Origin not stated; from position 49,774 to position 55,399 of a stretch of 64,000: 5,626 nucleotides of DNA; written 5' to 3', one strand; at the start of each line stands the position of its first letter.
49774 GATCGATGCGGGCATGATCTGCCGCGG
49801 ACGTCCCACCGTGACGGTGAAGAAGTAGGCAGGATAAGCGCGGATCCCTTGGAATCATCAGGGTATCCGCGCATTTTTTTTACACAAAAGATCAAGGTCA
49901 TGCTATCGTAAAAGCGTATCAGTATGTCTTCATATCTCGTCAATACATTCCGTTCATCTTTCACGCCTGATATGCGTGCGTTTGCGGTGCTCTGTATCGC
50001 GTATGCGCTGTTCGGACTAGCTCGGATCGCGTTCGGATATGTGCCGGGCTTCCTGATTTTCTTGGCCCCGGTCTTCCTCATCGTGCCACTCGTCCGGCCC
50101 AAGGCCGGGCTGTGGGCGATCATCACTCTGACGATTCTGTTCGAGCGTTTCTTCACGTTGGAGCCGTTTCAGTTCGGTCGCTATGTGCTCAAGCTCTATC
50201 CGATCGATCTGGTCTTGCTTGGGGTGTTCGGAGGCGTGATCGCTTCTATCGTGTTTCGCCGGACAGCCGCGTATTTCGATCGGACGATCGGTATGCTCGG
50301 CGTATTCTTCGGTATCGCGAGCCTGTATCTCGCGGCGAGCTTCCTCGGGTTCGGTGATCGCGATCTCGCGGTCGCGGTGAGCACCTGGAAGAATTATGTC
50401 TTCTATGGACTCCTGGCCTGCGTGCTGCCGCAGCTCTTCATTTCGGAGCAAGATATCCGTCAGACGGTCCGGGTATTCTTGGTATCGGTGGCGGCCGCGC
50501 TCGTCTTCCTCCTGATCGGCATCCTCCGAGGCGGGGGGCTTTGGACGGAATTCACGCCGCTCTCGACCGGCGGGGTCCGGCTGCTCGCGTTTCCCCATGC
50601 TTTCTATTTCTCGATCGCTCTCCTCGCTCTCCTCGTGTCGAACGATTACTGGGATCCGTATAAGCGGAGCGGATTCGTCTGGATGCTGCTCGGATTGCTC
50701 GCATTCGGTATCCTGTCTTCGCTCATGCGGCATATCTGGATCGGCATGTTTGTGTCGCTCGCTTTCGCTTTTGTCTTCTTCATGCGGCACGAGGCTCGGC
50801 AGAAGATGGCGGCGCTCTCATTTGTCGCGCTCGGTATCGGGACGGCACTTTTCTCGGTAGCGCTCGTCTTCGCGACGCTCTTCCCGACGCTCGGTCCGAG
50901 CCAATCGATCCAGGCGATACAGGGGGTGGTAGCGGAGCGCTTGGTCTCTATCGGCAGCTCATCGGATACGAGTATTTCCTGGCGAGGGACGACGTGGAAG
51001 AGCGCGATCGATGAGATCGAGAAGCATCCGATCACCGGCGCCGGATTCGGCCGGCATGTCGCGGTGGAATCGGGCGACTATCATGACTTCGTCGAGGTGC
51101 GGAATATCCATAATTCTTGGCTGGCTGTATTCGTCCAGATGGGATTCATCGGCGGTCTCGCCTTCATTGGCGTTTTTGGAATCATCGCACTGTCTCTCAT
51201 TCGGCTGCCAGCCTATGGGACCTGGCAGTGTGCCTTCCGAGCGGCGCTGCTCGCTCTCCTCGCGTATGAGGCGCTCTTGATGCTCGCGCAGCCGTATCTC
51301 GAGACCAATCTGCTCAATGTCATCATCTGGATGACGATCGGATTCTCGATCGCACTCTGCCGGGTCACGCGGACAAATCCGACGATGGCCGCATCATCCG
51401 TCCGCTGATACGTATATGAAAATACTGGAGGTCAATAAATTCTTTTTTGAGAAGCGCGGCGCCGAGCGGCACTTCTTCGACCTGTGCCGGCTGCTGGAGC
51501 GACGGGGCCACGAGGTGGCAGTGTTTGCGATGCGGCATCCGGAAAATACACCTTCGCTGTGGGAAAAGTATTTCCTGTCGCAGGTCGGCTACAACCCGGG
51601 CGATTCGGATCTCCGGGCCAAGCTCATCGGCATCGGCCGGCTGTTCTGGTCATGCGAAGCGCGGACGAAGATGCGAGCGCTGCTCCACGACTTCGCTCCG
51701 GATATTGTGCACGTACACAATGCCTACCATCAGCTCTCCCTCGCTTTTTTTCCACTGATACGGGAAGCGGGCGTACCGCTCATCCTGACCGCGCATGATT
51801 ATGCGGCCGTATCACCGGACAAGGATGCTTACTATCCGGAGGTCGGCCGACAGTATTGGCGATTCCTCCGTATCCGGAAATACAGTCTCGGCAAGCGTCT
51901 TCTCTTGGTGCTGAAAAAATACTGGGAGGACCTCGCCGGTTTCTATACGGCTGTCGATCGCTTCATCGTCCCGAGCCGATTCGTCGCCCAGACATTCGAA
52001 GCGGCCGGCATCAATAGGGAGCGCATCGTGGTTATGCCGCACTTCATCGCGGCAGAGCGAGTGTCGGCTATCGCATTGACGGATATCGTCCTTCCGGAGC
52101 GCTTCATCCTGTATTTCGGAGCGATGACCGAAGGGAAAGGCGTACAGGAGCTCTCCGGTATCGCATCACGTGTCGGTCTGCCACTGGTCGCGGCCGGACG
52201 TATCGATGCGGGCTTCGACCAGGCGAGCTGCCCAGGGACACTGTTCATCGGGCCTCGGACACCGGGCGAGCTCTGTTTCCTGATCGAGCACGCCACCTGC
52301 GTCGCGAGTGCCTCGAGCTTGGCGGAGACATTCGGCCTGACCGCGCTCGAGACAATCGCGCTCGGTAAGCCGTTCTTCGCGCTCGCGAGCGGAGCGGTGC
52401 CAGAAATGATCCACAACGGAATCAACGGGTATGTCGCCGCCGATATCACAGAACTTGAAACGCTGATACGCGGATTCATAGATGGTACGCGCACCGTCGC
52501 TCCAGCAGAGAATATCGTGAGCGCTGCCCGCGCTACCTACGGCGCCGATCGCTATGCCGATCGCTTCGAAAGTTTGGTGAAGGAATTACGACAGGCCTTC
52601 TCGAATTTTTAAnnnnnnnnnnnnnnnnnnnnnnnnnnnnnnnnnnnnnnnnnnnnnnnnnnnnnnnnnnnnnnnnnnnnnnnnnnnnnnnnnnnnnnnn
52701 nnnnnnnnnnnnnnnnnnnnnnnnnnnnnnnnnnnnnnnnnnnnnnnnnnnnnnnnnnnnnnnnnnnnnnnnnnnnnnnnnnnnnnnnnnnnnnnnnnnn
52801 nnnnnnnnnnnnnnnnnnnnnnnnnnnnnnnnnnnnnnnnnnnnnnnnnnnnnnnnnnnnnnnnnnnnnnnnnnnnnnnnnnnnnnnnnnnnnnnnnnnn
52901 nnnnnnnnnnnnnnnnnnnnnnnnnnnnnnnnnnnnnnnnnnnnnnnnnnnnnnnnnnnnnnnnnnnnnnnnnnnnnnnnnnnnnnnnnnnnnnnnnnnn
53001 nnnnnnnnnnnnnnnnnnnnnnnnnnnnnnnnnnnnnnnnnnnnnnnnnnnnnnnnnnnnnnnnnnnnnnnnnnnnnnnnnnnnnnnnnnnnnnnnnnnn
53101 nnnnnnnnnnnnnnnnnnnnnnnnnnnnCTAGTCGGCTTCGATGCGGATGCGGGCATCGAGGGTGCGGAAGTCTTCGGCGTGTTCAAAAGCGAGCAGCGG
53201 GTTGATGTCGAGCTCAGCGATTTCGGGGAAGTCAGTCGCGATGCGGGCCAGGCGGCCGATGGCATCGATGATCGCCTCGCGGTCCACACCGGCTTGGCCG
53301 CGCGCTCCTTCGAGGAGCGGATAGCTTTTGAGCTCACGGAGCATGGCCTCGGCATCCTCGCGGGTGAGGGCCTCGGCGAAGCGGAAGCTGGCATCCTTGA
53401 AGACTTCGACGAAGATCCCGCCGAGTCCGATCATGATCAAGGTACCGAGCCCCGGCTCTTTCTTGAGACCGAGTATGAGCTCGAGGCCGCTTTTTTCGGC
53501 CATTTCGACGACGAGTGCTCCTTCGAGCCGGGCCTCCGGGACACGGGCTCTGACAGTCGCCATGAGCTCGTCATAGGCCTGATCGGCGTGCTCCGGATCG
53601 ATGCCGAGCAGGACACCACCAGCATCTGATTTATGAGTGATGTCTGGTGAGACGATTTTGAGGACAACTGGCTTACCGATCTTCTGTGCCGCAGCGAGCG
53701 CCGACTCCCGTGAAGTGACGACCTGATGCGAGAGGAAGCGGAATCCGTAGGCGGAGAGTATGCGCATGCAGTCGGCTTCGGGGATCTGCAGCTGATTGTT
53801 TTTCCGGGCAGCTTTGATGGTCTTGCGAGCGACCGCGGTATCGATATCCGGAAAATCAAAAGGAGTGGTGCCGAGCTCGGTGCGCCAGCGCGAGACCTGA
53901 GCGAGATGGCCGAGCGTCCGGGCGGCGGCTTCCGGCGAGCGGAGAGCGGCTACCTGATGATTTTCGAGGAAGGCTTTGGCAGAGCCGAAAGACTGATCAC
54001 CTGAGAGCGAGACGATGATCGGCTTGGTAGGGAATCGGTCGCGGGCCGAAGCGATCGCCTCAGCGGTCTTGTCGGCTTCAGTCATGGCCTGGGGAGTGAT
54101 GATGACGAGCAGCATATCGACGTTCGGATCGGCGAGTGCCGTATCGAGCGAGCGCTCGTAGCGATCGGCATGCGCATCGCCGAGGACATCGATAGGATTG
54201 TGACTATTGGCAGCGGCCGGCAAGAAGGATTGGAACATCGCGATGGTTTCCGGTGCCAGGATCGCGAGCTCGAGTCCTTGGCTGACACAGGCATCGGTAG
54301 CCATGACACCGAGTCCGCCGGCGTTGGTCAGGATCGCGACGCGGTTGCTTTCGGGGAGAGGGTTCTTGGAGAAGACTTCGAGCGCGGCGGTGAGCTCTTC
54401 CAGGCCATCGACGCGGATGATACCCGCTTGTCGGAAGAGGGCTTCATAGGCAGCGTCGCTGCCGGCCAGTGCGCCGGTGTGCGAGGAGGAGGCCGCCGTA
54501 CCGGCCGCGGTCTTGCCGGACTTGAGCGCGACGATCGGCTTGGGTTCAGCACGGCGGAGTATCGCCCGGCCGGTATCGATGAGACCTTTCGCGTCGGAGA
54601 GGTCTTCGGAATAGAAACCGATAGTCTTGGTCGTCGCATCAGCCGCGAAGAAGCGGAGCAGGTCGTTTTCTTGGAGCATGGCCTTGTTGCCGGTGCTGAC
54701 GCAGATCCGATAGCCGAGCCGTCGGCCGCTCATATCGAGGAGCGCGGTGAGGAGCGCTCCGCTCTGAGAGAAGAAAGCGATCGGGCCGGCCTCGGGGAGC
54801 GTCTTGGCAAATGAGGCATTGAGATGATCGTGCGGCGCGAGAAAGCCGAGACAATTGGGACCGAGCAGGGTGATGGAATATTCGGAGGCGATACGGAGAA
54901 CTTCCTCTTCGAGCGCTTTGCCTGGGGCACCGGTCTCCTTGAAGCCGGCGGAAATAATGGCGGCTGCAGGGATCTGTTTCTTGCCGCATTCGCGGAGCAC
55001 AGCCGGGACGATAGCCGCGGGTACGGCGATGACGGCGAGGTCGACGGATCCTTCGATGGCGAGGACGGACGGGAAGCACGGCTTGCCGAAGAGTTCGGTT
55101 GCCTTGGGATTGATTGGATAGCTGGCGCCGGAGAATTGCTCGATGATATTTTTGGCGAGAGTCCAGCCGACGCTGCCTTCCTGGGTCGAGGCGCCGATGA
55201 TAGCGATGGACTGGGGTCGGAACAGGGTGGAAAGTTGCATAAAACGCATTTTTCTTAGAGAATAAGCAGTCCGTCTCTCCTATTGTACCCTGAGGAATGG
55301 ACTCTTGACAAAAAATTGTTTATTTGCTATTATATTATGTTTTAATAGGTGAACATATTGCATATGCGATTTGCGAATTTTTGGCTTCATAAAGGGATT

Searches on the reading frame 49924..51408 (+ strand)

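Call 80: search_protein_families(library=pfam, proteins=[window:49924-51408:+], max_evalue=0.0001)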
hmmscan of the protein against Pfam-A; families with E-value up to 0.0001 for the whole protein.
window:49924-51408:+ (494 aa): 1 family
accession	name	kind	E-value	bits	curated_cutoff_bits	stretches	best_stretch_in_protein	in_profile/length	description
PF04932.20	Wzy_C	-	5e-17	62.5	31.7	1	256-415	3-149/149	O-Antigen ligase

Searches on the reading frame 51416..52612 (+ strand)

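Call 80: search_protein_families(library=pfam, proteins=[window:51416-52612:+], max_evalue=0.0001)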
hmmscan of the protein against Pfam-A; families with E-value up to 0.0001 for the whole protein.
window:51416-52612:+ (398 aa): 5 families
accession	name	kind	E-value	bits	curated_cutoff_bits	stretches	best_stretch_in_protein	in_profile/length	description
PF13439.12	Glyco_transf_4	-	5.8e-26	92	28.5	1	15-215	3-170/170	Glycosyltransferase Family 4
PF13579.12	Glyco_trans_4_4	-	9.8e-19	68.7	29.7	1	15-208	2-156/158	Glycosyl transferase 4-like domain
PF00534.26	Glycos_transf_1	-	1.8e-12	47.6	26.4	1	274-344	74-143/172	Glycosyl transferases group 1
PF13692.12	Glyco_trans_1_4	-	1.3e-10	42.2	27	1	230-349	3-134/142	Glycosyl transferases group 1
PF13477.12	Glyco_trans_4_2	-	5.6e-05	23.8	23.4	0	16-141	9-123/139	Glycosyl transferase 4-like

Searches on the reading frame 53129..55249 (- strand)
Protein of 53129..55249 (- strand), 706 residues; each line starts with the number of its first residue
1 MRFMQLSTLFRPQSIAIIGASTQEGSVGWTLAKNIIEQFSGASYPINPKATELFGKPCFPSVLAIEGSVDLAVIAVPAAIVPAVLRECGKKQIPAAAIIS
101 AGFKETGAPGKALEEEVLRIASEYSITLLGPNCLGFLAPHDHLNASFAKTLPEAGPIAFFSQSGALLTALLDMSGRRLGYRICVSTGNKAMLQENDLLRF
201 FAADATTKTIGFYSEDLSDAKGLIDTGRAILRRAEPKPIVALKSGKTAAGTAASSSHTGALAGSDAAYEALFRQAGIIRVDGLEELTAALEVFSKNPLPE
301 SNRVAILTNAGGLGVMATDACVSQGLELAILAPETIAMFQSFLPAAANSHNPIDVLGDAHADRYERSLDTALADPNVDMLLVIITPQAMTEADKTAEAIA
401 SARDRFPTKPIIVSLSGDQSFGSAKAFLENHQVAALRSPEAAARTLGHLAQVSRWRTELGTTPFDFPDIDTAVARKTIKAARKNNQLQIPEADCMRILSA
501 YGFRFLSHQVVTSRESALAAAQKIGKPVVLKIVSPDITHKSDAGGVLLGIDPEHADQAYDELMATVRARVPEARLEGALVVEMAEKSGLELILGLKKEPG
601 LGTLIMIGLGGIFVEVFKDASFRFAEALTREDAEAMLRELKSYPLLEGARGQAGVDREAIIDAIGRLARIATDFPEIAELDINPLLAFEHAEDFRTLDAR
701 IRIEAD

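Call 70: search_protein_families(library=pfam, proteins=[window:53129-55249:-], max_evalue=0.0001)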
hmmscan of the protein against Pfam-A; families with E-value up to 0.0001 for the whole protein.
window:53129-55249:- (706 aa): 6 families
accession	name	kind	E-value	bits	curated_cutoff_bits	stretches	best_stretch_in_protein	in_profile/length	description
PF13549.11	ATP-grasp_5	-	1.5e-67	227.7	27.6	1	481-703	2-221/221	ATP-grasp domain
PF13607.11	Succ_CoA_lig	-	1.1e-44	152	27.4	1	154-293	1-138/138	Succinyl-CoA ligase like flavodoxin domain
PF13380.12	CoA_binding_2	-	1.4e-21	77.6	22.8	1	14-137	2-114/116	CoA binding domain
PF19045.5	Ligase_CoA_2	-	2.3e-19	70.5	23.7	1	304-437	1-138/162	Ligase-CoA domain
PF02629.25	CoA_binding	-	5.4e-11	43.5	22.3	1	12-102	3-97/97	CoA binding domain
PF00549.24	Ligase_CoA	-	7.8e-05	23.2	24.5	0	331-445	18-124/128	CoA-ligase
